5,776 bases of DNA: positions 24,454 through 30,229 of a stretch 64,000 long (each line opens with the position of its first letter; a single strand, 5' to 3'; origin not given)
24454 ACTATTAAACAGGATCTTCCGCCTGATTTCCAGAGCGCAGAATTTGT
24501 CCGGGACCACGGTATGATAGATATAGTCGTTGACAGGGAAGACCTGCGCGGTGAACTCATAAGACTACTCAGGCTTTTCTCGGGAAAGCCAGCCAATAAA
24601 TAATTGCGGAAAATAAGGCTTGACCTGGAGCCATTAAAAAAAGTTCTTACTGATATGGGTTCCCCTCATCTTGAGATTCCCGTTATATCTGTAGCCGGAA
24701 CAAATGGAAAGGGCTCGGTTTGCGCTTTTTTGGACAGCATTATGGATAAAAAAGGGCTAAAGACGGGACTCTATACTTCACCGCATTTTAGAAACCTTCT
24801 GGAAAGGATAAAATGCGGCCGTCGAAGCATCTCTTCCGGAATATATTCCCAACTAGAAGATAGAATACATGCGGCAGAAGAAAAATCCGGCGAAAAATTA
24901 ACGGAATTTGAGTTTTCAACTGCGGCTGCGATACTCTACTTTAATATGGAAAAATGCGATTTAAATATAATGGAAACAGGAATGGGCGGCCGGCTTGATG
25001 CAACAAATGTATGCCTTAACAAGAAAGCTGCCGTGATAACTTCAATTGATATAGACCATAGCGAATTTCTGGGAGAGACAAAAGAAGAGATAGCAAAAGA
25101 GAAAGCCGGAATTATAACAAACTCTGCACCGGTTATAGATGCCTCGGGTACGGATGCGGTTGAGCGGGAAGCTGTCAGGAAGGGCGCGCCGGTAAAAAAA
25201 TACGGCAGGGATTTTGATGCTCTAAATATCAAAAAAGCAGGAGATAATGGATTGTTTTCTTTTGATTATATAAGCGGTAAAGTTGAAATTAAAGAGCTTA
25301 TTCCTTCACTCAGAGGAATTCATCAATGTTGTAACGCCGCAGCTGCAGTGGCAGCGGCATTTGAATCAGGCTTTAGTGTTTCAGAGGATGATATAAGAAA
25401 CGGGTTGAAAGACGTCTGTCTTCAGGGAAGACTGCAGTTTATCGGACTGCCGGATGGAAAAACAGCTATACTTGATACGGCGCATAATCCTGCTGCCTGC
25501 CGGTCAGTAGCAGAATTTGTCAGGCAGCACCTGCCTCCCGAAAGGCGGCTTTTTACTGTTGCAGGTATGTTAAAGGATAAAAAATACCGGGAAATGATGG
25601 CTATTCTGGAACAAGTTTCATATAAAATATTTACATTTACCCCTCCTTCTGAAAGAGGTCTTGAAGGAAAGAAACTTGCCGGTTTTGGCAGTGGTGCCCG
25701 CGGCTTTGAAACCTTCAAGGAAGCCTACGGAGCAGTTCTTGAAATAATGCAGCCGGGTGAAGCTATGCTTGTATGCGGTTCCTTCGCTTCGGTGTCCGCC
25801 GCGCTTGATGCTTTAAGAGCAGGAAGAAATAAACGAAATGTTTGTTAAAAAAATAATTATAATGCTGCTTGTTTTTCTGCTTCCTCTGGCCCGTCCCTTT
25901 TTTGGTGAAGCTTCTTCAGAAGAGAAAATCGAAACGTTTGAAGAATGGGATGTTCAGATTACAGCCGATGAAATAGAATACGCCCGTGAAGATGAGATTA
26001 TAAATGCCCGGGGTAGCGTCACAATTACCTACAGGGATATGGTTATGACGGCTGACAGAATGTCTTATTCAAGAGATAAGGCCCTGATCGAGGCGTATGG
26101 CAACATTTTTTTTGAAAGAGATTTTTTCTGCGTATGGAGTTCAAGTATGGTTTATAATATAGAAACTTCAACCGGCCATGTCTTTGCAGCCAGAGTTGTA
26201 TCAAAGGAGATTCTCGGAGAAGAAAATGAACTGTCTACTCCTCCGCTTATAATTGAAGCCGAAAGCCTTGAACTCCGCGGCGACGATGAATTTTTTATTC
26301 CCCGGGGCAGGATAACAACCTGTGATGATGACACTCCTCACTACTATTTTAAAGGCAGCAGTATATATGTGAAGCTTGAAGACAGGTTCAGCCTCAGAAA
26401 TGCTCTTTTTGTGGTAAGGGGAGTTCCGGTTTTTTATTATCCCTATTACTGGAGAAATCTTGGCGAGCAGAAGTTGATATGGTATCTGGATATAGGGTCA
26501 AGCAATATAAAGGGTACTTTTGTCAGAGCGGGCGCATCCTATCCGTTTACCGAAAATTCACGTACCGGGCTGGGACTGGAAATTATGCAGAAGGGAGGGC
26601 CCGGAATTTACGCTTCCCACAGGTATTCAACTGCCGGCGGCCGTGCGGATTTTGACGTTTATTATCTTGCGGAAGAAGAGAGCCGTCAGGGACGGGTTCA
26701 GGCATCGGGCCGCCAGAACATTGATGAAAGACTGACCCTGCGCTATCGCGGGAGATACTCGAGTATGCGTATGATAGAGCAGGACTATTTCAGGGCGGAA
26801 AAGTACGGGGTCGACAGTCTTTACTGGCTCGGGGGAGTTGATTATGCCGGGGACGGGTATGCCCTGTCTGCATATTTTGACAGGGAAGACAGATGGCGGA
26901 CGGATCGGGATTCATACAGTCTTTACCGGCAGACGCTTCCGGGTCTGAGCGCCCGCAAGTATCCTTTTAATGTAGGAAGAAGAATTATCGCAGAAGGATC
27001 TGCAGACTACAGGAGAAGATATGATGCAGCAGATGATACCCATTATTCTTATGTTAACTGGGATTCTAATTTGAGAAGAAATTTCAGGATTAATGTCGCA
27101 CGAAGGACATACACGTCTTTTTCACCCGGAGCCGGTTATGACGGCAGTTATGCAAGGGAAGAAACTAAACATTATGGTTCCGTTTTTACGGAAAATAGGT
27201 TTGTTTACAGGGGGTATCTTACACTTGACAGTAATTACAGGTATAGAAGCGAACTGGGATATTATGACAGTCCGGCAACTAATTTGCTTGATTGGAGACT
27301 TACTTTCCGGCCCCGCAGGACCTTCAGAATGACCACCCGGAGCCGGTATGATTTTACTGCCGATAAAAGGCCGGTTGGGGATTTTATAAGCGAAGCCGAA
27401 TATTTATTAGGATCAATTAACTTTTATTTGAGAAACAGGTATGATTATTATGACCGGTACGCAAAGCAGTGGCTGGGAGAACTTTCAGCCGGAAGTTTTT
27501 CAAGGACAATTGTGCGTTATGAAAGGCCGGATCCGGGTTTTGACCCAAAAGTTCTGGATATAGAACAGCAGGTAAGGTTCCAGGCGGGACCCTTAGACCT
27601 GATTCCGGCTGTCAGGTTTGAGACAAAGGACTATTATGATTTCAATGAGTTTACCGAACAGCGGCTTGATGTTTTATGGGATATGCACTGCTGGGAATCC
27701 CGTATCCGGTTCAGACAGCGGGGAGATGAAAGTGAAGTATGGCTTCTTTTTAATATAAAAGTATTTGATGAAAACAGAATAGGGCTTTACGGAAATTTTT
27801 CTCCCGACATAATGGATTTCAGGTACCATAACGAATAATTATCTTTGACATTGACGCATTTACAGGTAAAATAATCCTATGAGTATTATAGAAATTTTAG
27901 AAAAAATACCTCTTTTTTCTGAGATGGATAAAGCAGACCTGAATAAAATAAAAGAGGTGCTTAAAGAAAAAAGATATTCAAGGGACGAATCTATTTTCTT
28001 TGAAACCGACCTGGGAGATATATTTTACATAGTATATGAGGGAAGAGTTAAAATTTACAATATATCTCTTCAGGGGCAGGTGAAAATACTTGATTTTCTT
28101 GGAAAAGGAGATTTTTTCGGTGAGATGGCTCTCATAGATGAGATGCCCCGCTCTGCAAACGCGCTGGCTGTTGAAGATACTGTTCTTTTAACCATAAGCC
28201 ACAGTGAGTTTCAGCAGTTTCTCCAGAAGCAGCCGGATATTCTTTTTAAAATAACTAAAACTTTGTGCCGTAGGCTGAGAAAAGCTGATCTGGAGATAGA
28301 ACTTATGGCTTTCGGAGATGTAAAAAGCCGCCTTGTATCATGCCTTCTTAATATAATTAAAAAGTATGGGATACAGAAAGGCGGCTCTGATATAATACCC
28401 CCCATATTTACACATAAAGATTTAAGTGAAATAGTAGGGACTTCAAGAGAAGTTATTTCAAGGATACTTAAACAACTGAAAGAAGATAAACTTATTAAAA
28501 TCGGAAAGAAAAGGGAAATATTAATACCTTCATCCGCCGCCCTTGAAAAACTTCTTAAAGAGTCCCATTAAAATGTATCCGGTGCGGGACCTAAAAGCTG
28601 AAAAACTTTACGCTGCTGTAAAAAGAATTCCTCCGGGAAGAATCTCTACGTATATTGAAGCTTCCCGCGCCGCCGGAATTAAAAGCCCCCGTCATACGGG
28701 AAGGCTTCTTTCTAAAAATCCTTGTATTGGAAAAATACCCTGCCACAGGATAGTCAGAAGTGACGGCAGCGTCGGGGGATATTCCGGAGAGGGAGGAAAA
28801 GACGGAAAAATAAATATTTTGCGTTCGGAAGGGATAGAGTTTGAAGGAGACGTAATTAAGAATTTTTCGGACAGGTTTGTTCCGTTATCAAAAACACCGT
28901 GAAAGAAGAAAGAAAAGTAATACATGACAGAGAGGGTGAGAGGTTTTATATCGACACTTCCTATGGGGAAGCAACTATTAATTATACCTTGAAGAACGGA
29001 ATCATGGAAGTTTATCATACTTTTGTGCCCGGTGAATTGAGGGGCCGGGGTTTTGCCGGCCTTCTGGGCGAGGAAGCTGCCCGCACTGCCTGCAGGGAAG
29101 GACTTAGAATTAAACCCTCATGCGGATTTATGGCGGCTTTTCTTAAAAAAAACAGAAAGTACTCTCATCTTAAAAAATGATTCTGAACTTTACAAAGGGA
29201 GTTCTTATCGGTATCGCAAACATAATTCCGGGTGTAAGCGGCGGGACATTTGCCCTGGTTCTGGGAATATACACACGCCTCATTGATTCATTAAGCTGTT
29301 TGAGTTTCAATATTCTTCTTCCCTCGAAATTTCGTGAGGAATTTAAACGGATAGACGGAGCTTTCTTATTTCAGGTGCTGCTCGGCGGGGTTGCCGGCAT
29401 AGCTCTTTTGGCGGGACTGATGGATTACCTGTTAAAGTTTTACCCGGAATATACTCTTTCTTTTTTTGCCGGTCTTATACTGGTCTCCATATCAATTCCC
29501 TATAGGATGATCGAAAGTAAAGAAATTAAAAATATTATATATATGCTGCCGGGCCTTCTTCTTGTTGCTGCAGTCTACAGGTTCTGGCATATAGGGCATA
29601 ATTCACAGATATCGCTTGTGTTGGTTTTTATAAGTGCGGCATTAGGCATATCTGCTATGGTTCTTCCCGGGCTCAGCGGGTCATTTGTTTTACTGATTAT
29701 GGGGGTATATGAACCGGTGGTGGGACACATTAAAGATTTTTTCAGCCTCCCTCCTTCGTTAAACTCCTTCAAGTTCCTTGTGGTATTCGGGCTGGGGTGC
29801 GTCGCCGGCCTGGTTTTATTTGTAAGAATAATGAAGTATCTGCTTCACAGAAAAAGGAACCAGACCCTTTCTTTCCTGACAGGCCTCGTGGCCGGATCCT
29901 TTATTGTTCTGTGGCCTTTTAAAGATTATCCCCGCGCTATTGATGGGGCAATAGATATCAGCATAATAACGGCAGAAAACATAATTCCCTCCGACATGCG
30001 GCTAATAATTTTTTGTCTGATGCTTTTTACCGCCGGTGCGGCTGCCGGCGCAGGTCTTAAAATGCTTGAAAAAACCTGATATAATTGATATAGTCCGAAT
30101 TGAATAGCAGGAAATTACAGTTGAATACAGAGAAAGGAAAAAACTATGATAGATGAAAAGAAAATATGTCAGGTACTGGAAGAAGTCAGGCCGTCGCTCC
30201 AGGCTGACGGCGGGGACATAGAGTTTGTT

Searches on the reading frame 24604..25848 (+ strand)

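Call 54: search_protein_families(library=pfam, proteins=[window:24604-25848:+])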
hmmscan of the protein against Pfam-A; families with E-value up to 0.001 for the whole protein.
window:24604-25848:+ (414 aa): 2 families
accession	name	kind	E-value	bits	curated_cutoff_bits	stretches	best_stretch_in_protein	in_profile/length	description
PF02875.26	Mur_ligase_C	-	2e-16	61.4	28.4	1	275-394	1-127/127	Mur ligase, glutamate ligase domain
PF08245.18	Mur_ligase_M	-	5.7e-14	53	24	1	30-252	1-200/200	Mur ligase middle domain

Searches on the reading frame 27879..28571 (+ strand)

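Call 54: search_protein_families(library=pfam, proteins=[window:27879-28571:+])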
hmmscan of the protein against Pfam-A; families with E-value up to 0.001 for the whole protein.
window:27879-28571:+ (230 aa): 3 families
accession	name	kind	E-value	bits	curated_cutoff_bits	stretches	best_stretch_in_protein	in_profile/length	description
PF00027.35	cNMP_binding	-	3.5e-26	91.5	27.5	1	31-117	2-88/89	Cyclic nucleotide-binding domain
PF13545.12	HTH_Crp_2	-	2.1e-14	53.7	27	1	151-225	2-70/70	Crp-like helix-turn-helix domain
PF00325.26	Crp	-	1.1e-05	25.4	21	1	178-206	4-32/32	Bacterial regulatory proteins, crp family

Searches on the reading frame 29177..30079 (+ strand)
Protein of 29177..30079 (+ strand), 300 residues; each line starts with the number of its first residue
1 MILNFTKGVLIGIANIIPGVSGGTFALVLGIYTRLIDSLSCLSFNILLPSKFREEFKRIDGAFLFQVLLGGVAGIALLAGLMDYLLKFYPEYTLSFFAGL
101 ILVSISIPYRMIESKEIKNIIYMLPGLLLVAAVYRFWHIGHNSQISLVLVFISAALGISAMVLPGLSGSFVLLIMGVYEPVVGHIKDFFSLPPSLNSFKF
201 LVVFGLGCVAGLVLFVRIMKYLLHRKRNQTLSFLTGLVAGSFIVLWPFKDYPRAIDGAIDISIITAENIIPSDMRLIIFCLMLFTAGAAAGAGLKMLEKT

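Call 54: search_protein_families(library=pfam, proteins=[window:29177-30079:+])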
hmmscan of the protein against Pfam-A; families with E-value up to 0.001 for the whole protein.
window:29177-30079:+ (300 aa): 1 family
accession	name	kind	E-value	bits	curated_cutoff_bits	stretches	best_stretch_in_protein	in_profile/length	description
PF04018.18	VCA0040-like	-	4.5e-65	220.1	26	1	11-252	1-235/246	Undecaprenyl phosphate translocase-like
